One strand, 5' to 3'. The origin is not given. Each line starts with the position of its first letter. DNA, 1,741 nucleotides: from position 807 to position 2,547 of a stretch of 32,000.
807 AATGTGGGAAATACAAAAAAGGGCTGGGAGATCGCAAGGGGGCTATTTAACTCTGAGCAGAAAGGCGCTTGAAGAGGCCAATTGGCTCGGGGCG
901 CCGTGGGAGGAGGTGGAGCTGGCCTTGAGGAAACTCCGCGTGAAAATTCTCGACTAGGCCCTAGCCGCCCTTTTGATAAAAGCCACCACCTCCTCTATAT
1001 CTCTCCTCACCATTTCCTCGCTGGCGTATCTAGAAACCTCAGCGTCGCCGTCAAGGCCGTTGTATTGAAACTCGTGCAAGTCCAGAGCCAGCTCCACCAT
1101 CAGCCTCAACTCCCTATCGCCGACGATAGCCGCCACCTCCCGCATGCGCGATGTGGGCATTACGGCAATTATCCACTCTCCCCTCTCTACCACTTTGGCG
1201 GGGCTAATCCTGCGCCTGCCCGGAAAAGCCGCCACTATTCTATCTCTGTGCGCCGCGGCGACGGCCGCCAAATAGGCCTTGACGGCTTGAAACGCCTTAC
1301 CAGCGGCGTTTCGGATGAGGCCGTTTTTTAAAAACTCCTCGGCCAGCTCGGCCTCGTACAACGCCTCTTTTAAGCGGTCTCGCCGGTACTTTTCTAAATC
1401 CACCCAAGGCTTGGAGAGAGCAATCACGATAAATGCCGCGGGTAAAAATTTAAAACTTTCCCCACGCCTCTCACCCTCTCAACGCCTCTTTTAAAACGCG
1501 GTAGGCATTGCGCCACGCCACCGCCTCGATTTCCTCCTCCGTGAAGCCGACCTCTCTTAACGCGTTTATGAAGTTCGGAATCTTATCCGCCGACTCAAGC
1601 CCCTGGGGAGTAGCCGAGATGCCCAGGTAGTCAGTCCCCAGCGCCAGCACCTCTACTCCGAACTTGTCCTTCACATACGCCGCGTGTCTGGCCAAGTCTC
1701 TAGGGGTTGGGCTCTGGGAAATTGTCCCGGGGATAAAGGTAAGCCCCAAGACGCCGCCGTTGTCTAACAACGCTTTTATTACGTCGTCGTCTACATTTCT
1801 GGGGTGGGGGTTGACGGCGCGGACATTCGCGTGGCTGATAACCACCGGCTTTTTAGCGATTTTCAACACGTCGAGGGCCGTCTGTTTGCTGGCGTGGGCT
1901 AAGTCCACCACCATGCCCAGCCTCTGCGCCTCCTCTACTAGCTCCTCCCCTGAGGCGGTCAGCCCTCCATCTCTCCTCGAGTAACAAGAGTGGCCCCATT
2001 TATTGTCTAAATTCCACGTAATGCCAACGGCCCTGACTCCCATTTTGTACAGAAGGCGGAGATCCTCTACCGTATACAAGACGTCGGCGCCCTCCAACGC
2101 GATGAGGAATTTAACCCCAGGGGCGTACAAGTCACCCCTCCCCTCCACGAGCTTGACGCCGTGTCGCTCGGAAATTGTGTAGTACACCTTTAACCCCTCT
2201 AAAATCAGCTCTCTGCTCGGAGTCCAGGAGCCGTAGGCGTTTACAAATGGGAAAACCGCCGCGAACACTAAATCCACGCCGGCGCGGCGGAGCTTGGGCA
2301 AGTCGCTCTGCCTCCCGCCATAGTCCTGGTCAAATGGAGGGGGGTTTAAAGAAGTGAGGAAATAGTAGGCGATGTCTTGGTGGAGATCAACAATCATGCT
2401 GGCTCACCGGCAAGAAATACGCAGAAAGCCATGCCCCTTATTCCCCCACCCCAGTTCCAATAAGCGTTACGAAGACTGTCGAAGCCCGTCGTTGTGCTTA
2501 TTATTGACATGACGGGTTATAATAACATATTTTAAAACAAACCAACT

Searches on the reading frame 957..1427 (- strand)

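Call 41: search_protein_families(library=pfam, proteins=[window:957-1427:-], max_evalue=0.001)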
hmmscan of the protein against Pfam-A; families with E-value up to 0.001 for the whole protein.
window:957-1427:- (157 aa): 1 family
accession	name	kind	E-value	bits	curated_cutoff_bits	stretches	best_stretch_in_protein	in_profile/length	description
PF05942.16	PaREP1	-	1.2e-26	93.3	24.4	1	18-144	2-114/115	Archaeal PaREP1/PaREP8 family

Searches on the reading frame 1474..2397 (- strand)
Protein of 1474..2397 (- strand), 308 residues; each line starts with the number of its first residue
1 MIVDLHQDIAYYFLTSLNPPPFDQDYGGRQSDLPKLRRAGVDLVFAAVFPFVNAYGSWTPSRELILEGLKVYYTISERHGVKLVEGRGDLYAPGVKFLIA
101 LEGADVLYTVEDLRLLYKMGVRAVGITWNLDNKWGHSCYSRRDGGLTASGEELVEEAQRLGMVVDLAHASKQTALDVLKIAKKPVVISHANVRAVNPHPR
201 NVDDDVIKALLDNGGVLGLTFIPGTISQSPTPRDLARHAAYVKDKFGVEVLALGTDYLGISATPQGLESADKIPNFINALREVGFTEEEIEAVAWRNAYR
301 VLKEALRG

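Call 41: search_protein_families(library=pfam, proteins=[window:1474-2397:-], max_evalue=0.001)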
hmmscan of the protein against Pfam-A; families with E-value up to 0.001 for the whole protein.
window:1474-2397:- (308 aa): 1 family
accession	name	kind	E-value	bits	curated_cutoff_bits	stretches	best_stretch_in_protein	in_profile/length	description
PF01244.27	Peptidase_M19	-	8.7e-94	314.7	26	1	2-304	8-319/319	Membrane dipeptidase (Peptidase family M19)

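Call 68: find_related_loci(query=window:1474-2397:-, collection=metagenome_contigs, flank=5000)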
Query window:1474-2397:- (308 aa) in metagenome_contigs; peptide patterns used: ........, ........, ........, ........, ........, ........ (x = any residue, [..] = any of these).
441 stretches matched a pattern; 73 encode a relative of the query (tblastn E <= 1e-3); 73 distinct loci.
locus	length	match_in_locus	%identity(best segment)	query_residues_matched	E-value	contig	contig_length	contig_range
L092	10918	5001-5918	76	1-306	5e-165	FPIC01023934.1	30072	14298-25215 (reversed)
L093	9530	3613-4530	74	1-306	7e-157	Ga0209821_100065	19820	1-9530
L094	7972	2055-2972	72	1-306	4e-149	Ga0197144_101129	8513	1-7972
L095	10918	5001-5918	68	1-306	2e-133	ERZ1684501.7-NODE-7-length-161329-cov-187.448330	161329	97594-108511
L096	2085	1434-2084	75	1-217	5e-114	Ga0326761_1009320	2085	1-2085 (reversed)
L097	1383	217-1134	65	1-306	4e-87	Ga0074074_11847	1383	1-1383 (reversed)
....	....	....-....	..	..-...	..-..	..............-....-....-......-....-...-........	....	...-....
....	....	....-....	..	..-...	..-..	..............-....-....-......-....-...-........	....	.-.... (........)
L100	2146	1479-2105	35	98-306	3e-31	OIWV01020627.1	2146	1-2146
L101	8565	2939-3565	35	98-306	9e-31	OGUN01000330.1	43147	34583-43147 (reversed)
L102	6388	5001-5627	35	98-306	1e-30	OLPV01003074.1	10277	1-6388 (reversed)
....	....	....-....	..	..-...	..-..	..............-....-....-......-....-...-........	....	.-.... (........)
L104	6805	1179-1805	35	98-306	1e-30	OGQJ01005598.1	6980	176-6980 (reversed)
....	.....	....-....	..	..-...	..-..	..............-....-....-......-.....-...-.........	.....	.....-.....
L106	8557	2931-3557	35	98-306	1e-30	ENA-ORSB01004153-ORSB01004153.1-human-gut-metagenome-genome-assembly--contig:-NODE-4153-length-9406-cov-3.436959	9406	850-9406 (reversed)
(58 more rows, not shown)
